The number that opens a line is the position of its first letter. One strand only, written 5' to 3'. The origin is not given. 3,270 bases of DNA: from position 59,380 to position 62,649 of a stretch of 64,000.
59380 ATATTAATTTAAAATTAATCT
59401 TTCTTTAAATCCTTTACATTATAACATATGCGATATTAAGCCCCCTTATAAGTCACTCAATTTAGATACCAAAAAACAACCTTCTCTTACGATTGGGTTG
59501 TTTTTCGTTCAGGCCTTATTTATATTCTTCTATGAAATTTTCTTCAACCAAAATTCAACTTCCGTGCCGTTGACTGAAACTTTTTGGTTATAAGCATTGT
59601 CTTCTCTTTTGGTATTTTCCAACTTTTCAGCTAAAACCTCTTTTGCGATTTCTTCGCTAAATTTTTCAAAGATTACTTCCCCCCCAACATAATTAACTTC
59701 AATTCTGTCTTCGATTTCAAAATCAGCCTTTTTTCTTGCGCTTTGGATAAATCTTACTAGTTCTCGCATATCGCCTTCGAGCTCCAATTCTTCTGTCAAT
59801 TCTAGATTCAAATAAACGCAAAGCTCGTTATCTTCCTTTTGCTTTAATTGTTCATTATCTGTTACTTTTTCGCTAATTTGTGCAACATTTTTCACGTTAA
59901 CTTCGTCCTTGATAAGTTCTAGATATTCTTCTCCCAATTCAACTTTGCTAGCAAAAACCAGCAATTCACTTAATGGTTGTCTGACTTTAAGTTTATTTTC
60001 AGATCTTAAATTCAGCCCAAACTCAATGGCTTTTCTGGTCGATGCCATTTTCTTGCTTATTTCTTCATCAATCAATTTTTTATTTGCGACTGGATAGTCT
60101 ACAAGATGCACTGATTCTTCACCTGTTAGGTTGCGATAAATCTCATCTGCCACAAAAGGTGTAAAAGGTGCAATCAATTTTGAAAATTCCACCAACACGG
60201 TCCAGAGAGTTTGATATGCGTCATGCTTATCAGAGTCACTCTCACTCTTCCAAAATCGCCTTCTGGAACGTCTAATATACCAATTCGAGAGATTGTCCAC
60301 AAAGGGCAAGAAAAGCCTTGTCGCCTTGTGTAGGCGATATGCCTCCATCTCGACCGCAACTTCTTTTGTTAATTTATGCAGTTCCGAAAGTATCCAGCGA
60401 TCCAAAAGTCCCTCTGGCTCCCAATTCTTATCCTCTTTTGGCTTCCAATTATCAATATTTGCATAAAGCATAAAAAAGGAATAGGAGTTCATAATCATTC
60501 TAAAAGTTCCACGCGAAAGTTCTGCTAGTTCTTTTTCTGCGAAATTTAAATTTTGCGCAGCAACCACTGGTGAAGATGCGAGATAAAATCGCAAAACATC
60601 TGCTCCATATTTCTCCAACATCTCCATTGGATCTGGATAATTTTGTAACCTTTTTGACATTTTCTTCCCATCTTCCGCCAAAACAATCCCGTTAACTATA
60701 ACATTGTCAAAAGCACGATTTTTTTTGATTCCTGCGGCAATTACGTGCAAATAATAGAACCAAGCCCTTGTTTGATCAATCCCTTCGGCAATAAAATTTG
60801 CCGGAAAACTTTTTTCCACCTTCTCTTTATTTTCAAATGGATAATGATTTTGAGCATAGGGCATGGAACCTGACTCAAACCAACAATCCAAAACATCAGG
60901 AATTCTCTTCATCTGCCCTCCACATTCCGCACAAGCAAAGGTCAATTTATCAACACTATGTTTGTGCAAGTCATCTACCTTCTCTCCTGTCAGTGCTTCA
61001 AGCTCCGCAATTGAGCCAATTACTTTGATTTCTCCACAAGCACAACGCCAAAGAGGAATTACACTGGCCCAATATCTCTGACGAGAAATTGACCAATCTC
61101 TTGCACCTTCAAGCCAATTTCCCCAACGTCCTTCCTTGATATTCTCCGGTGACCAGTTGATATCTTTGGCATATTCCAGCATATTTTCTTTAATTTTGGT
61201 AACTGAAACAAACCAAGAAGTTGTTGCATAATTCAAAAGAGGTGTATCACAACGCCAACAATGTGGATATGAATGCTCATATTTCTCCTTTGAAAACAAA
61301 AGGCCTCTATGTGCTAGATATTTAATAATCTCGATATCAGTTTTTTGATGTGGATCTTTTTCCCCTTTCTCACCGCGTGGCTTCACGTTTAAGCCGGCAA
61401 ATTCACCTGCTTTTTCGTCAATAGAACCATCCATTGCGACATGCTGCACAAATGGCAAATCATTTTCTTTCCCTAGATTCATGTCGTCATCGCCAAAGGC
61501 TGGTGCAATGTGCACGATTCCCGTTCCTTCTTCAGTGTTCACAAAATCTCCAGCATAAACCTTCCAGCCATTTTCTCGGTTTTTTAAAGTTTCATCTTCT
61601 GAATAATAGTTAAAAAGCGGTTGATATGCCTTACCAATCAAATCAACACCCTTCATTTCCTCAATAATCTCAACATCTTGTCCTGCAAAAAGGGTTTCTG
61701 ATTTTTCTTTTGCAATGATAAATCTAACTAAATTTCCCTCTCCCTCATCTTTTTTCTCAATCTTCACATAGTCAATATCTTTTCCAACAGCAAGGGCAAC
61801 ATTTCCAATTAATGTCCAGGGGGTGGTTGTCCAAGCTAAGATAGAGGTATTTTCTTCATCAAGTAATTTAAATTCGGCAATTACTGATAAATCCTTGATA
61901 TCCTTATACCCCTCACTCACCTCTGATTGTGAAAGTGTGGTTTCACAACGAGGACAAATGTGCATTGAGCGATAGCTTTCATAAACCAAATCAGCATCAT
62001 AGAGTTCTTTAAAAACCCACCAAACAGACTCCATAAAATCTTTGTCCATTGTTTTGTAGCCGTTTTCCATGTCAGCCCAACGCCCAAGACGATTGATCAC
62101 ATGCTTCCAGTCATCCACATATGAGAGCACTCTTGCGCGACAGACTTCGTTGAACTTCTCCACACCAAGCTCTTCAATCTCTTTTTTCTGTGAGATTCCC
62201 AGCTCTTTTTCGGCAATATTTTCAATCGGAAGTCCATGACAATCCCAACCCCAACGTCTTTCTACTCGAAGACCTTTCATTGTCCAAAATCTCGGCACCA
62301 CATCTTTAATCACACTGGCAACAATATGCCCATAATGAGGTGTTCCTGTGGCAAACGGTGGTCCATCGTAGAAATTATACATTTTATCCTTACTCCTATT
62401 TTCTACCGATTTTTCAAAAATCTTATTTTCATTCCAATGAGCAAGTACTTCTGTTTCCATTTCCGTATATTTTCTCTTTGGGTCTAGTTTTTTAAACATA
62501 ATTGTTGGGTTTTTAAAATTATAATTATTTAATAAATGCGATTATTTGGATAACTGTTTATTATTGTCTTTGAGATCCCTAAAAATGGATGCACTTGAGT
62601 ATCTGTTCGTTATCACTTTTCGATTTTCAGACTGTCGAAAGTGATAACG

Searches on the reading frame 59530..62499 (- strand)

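Call 73: search_protein_families(library=pfam, proteins=[window:59530-62499:-], max_evalue=0.00001)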
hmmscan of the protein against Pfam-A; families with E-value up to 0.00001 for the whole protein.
window:59530-62499:- (989 aa): 4 families
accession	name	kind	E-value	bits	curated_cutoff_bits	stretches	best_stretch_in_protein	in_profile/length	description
PF00133.28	tRNA-synt_1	-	1.4e-135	452.7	22.7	1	18-651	2-413/414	tRNA synthetases class I (I, L, M and V)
PF08264.19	Anticodon_1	-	6.8e-34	117.3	25.1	1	700-845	1-146/148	Anticodon-binding domain of tRNA ligase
PF09334.17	tRNA-synt_1g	-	2.2e-19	69.9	20.1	1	48-194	8-135/391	tRNA synthetases class I (M)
PF19302.4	DUF5915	-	3.5e-18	66.3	27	1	880-987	87-194/195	Domain of unknown function (DUF5915)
